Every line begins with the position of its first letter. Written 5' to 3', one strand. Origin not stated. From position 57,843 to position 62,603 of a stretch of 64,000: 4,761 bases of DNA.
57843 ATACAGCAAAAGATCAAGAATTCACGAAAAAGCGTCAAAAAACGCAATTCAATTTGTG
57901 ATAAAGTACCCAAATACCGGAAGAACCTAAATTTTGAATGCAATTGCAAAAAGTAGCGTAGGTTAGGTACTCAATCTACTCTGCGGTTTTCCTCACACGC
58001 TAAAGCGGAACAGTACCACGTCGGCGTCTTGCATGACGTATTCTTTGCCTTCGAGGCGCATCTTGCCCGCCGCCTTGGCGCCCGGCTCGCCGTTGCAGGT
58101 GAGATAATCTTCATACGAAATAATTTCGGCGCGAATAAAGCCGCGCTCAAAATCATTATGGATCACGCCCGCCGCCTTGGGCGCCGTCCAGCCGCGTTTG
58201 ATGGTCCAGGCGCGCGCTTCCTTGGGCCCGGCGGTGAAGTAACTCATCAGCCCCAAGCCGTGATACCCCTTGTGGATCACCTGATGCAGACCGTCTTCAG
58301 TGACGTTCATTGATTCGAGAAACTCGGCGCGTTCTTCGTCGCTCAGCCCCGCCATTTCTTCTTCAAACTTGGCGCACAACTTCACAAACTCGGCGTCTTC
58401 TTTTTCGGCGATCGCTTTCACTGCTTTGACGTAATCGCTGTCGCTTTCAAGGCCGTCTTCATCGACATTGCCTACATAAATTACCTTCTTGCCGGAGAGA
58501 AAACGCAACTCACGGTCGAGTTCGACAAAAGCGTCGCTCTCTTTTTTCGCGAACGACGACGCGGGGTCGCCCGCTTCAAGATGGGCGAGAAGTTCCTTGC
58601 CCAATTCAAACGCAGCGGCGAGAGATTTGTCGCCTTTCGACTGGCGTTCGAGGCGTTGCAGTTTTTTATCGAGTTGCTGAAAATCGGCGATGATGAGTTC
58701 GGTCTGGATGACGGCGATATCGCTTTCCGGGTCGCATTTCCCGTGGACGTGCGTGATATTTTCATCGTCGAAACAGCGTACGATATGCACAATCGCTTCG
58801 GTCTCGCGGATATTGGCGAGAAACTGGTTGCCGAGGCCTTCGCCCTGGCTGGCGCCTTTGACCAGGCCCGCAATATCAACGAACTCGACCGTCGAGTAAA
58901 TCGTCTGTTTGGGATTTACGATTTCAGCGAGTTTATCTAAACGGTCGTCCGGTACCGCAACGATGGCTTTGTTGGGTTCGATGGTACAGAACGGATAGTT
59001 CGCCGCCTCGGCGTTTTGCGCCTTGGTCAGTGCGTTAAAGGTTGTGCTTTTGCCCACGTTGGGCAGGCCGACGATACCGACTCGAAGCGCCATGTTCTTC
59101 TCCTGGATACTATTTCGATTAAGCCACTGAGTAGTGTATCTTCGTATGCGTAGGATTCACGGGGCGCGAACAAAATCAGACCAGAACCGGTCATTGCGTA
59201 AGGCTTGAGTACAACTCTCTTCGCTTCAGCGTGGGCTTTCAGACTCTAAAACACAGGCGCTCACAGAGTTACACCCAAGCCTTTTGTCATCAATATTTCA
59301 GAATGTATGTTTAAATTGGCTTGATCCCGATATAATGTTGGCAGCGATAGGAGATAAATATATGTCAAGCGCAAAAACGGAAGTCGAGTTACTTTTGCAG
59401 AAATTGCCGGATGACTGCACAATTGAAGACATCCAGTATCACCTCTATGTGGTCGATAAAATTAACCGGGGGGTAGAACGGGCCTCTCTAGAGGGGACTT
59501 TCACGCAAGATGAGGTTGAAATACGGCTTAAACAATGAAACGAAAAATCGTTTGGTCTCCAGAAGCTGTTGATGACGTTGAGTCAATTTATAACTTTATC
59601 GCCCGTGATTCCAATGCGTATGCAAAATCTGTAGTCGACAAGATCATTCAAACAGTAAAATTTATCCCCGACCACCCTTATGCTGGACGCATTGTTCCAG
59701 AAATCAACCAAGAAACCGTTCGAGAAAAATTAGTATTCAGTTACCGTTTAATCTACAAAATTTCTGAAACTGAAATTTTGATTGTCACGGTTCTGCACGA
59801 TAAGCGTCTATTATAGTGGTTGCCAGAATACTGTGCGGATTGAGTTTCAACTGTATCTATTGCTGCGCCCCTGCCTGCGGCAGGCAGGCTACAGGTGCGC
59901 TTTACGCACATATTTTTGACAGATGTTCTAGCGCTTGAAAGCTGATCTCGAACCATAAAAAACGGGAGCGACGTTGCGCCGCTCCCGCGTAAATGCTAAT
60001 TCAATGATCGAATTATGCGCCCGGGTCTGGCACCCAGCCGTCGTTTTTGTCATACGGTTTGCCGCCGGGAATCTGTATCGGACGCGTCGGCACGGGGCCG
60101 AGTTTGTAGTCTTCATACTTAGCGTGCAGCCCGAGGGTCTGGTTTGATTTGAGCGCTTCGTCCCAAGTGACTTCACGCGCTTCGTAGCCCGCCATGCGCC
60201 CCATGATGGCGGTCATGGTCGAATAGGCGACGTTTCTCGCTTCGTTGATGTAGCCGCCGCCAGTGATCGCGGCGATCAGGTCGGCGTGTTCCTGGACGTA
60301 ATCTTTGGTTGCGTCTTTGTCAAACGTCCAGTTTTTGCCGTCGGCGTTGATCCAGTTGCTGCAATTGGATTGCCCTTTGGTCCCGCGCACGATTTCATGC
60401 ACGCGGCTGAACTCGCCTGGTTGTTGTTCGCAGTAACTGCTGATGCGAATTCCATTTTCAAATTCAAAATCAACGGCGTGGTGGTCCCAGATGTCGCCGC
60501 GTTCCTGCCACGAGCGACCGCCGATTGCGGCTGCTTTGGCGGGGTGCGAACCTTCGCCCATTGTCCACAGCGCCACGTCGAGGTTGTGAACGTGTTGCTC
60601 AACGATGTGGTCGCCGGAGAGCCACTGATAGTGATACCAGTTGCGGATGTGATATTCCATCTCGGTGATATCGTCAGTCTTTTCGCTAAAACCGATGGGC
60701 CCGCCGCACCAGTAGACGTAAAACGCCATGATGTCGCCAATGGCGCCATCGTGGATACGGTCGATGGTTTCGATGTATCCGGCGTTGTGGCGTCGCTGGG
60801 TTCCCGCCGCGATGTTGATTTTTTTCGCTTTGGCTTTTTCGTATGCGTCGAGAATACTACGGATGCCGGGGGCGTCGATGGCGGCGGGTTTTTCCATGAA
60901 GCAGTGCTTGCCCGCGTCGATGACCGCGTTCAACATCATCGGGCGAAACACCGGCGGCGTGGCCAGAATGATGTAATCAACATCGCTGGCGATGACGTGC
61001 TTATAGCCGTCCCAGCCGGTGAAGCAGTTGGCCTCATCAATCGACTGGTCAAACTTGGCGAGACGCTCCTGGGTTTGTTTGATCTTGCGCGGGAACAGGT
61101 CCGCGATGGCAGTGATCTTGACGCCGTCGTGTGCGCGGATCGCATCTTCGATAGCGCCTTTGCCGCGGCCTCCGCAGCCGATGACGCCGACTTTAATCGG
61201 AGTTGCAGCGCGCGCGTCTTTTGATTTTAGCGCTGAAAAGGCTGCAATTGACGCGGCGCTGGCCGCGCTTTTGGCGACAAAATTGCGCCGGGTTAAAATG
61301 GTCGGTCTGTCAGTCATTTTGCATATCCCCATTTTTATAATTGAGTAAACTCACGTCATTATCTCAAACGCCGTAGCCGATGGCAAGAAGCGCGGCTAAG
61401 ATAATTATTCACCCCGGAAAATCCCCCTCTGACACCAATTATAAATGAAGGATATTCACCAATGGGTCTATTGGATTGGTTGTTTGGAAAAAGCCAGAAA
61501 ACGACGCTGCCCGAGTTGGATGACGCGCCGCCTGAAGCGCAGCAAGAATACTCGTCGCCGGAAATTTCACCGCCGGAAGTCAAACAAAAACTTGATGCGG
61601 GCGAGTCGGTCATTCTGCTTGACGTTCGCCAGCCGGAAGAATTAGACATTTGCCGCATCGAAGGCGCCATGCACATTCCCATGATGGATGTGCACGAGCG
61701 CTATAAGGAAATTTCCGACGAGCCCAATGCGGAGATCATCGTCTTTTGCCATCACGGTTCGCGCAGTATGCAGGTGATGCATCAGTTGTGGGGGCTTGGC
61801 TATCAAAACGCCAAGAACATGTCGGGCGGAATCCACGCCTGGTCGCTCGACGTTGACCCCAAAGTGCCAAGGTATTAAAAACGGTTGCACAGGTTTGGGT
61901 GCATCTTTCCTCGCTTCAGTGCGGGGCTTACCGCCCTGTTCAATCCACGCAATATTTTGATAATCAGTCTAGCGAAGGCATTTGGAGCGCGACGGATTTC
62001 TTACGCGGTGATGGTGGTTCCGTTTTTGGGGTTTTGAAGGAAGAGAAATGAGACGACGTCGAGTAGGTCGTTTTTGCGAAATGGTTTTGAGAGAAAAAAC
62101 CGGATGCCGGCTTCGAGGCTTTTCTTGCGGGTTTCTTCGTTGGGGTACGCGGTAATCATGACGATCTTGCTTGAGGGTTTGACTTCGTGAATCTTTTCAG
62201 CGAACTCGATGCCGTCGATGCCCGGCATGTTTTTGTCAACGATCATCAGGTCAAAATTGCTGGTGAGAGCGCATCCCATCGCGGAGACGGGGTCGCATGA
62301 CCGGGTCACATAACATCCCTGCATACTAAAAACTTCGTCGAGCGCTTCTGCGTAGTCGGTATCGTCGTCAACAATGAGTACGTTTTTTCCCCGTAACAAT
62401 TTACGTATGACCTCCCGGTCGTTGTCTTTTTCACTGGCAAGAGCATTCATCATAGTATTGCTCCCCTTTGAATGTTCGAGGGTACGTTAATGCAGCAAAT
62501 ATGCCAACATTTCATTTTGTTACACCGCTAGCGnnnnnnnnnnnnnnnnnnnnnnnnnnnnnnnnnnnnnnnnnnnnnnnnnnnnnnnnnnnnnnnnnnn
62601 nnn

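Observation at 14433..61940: Dispersed 80-bp hairpin family with compensatory base changes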

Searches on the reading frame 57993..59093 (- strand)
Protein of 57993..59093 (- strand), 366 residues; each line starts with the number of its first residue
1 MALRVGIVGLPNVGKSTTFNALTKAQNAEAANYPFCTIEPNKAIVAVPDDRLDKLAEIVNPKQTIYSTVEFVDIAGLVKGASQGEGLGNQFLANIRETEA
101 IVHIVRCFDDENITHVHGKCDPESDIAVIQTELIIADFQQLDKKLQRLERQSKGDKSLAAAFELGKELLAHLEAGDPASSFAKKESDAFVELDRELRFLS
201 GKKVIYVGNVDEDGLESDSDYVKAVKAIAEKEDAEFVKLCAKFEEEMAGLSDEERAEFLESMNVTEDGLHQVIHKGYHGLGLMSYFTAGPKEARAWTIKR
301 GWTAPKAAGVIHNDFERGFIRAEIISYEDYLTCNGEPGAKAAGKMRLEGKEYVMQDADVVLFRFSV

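Call 15: search_protein_families(library=pfam, proteins=[window:57993-59093:-])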
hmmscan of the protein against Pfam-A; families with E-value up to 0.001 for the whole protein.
window:57993-59093:- (366 aa): 3 families
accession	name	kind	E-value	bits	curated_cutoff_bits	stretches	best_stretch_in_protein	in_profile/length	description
PF06071.19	YchF-GTPase_C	-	1.7e-37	127.9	27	1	282-364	1-83/84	Protein of unknown function (DUF933)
PF01926.29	MMR_HSR1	-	2.8e-22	79.4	21.9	1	4-115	1-91/113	50S ribosome-binding GTPase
PF02421.24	FeoB_N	-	2.1e-07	31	27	1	4-48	2-45/156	Ferrous iron transport protein B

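Call 19: find_encoding_contigs(protein=window:57993-59093:-, flank=10000, max_places=6)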
Protein window:57993-59093:- (366 aa): 1 contig read that carries it; 1 place shown.
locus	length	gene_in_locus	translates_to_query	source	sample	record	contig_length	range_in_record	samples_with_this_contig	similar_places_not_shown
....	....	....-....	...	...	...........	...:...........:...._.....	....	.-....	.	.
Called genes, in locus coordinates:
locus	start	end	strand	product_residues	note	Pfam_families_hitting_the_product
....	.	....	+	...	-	?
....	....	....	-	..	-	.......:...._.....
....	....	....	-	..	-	-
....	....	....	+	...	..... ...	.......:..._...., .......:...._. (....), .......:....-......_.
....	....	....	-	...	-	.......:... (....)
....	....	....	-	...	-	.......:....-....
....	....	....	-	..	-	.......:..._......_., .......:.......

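Call 44: find_homologous_proteins(query=window:57993-59093:-, max_evalue=1e-50)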
Query window:57993-59093:- (366 aa): 8000 proteins with E <= 1e-50 among 8000 candidates; the best 120 are listed.
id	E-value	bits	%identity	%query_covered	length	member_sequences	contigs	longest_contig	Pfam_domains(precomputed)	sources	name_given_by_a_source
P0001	1.9e-226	769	94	100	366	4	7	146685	PF01926.30,PF02421.25,PF06071.20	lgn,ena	-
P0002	7.9e-215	731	88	100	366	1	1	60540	PF01926.30,PF02421.25,PF06071.20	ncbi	-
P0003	4.4e-197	672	82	100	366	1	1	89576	PF01926.30,PF02421.25,PF06071.20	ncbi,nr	ncbi:MAG: redox-regulated ATPase YchF [bacterium]|nr:redox-regulated ATPase YchF [bacterium]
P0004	1.7e-182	624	76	100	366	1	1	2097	PF01926.30,PF02421.25,PF06071.20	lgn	-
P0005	2.9e-174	597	73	100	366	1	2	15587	PF01926.30,PF02421.25,PF06071.20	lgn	-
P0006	2.0e-170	584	70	100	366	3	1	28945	PF01926.30,PF02421.25,PF06071.20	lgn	-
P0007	3.1e-169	581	70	100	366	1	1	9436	PF01926.30,PF02421.25,PF06071.20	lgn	-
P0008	9.3e-169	579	70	100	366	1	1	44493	PF01926.30,PF02421.25,PF06071.20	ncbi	-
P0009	9.8e-169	579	70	100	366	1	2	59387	PF01926.30,PF02421.25,PF06071.20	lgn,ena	-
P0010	1.5e-167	575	70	100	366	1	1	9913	PF01926.30,PF02421.25,PF06071.20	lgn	-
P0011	2.9e-166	571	71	100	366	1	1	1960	PF01926.30,PF02421.25,PF06071.20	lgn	-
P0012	8.2e-166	569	70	100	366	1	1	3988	PF01926.30,PF02421.25,PF06071.20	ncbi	ncbi:redox-regulated ATPase YchF [soil metagenome]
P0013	1.0e-165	569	69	100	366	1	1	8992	PF01926.30,PF02421.25,PF06071.20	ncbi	-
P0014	3.4e-165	567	69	100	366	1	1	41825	PF01926.30,PF02421.25,PF06071.20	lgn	-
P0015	4.0e-165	567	69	100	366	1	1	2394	PF01926.30,PF02421.25,PF06071.20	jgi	-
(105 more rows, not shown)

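Call 45: find_encoding_contigs(protein=P0001, flank=10000, max_places=4)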
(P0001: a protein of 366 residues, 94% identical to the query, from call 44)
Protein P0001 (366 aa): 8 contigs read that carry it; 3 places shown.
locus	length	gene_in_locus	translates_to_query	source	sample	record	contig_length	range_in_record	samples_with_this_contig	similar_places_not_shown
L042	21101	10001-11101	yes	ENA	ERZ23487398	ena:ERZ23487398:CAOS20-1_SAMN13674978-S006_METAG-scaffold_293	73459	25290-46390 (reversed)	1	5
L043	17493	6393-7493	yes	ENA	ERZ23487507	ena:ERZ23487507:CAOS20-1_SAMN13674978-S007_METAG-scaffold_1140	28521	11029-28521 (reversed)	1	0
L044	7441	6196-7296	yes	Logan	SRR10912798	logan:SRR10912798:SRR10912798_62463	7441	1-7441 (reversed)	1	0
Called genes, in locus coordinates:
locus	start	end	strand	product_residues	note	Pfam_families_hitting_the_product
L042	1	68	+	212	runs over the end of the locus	-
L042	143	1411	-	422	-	PF00871:Acetate_kinase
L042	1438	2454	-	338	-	PF01515:PTA_PTB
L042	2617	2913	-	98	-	PF02482:Ribosomal_S30AE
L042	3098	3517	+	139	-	-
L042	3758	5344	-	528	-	PF03958:Secretin_N (weak)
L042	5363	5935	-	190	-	-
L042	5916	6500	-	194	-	PF07638:Sigma70_ECF, PF04542:Sigma70_r2, PF08281:Sigma70_r4_2, PF04545:Sigma70_r4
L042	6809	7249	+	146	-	PF00572:Ribosomal_L13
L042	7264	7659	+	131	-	PF00380:Ribosomal_S9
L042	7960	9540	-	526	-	PF01384:PHO4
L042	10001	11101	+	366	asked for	PF01926:MMR_HSR1, PF02421:FeoB_N (weak), PF06071:YchF-GTPase_C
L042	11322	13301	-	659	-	PF13625:Helicase_C_3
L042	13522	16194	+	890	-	PF00330:Aconitase, PF00694:Aconitase_C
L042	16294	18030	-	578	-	PF00474:SSF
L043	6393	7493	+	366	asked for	PF01926:MMR_HSR1, PF02421:FeoB_N (weak), PF06071:YchF-GTPase_C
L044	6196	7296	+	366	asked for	PF01926:MMR_HSR1, PF02421:FeoB_N (weak), PF06071:YchF-GTPase_C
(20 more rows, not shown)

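Call 46: find_encoding_contigs(protein=P0002, flank=10000, max_places=3)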
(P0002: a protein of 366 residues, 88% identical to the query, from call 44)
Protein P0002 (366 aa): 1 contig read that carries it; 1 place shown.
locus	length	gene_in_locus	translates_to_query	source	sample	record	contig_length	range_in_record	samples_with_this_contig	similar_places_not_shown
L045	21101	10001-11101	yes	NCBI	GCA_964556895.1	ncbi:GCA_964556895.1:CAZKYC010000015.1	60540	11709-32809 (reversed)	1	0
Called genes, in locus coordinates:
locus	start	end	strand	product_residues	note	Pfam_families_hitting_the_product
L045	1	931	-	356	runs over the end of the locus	PF01571:GCV_T, PF08669:GCV_T_C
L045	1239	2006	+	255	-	PF12945:PilZNR (weak)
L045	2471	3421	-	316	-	PF01699:Na_Ca_ex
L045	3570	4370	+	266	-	PF00106:adh_short, PF08659:KR (weak), PF23441:SDR (faint), PF13561:adh_short_C2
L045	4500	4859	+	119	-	-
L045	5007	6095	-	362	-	PF01476:LysM, PF01551:Peptidase_M23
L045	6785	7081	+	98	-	PF02482:Ribosomal_S30AE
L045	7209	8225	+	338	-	PF01515:PTA_PTB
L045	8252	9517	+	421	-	PF00871:Acetate_kinase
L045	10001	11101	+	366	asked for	PF01926:MMR_HSR1, PF02421:FeoB_N (weak), PF06071:YchF-GTPase_C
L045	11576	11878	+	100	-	PF20040:DUF6442 (weak), PF20563:DUF6773 (faint)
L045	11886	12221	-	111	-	PF01934:HepT-like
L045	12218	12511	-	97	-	PF01909:NTP_transf_2, PF18765:Polbeta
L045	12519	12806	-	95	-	PF13384:HTH_23 (faint), PF13560:HTH_31 (weak), PF01381:HTH_3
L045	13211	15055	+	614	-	-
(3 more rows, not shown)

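Call 47: find_encoding_contigs(protein=P0003, flank=10000, max_places=3)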
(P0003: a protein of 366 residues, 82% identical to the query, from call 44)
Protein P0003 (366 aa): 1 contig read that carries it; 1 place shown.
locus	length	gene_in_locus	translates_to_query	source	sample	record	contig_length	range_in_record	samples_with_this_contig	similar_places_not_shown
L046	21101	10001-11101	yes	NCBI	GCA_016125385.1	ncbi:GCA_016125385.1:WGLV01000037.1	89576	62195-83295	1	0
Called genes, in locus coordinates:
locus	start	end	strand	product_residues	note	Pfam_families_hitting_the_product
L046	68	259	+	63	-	-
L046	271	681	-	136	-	PF00903:Glyoxalase, PF13669:Glyoxalase_4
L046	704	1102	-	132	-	PF01253:SUI1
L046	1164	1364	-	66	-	PF00313:CSD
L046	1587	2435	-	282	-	PF03781:FGE-sulfatase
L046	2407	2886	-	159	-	PF00355:Rieske (weak)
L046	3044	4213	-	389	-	PF00070:Pyr_redox (faint), PF00890:FAD_binding_2, PF01266:DAO, PF03486:HI0933_like, PF07992:Pyr_redox_2 (weak), PF12831:FAD_oxidored, PF13450:NAD_binding_8 (weak), PF22780:HI0933_like_1st, +2 more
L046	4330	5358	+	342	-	PF07486:Hydrolase_2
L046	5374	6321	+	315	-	PF25174:Beta-prop_THOC3 (faint), PF00930:DPPIV_N (faint), PF26549:Tricorn_N, PF26550:Tricorn_2nd, PF07676:PD40, PF26549:Tricorn_N (weak), PF26550:Tricorn_2nd (weak), PF26549:Tricorn_N, +1 more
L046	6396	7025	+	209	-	PF07963:N_methyl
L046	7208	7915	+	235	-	PF04191:PEMT, PF04140:ICMT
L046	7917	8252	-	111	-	PF00581:Rhodanese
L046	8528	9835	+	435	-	PF01408:GFO_IDH_MocA, PF22725:GFO_IDH_MocA_C3 (faint)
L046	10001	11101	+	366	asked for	PF01926:MMR_HSR1, PF02421:FeoB_N (weak), PF06071:YchF-GTPase_C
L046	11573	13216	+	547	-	PF00474:SSF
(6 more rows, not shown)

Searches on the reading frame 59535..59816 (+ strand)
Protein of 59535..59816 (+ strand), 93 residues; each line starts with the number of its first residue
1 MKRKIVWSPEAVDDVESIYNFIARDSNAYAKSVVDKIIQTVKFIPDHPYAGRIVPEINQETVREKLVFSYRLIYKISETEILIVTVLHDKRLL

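Call 65: search_protein_families(library=pfam, proteins=[window:59535-59816:+], max_evalue=0.00001)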
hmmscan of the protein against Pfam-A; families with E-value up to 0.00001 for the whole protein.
window:59535-59816:+ (93 aa): 1 family
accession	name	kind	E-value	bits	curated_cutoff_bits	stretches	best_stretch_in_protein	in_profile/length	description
PF05016.21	ParE_toxin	-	4.7e-17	62.8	23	1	5-92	1-88/89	ParE toxin of type II toxin-antitoxin system, parDE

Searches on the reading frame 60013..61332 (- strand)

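Call 15: search_protein_families(library=pfam, proteins=[window:60013-61332:-])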
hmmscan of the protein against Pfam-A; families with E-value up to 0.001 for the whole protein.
window:60013-61332:- (439 aa): 2 families
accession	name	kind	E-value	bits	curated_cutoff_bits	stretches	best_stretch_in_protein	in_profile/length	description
PF01408.29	GFO_IDH_MocA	-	2.3e-11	44.9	24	1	46-169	1-114/120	Oxidoreductase family, NAD-binding Rossmann fold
PF22725.1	GFO_IDH_MocA_C3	-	5.3e-07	30.1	27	1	192-320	7-121/124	GFO/IDH/MocA C-terminal domain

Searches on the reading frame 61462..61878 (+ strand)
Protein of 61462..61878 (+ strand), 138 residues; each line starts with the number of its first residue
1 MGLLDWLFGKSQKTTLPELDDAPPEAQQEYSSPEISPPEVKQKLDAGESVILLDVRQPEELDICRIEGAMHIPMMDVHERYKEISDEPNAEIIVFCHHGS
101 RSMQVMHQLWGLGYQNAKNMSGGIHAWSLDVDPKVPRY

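Call 65: search_protein_families(library=pfam, proteins=[window:61462-61878:+], max_evalue=0.00001)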
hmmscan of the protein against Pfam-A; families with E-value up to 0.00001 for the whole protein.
window:61462-61878:+ (138 aa): 1 family
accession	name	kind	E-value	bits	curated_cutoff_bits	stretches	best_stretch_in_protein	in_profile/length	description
PF00581.25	Rhodanese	-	2.8e-19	69.9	22.2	1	36-128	1-100/102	Rhodanese-like domain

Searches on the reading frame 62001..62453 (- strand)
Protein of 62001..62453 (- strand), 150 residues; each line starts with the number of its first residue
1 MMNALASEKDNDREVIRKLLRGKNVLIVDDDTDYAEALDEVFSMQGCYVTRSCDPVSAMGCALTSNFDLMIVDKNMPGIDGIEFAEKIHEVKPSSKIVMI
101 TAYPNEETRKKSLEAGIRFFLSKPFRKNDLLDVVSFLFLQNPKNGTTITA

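Call 65: search_protein_families(library=pfam, proteins=[window:62001-62453:-], max_evalue=0.00001)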
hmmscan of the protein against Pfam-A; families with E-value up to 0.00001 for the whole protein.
window:62001-62453:- (150 aa): 1 family
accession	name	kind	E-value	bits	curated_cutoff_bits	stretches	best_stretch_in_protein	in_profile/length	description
PF00072.30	Response_reg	-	6.9e-26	91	30.2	1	25-134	1-110/111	Response regulator receiver domain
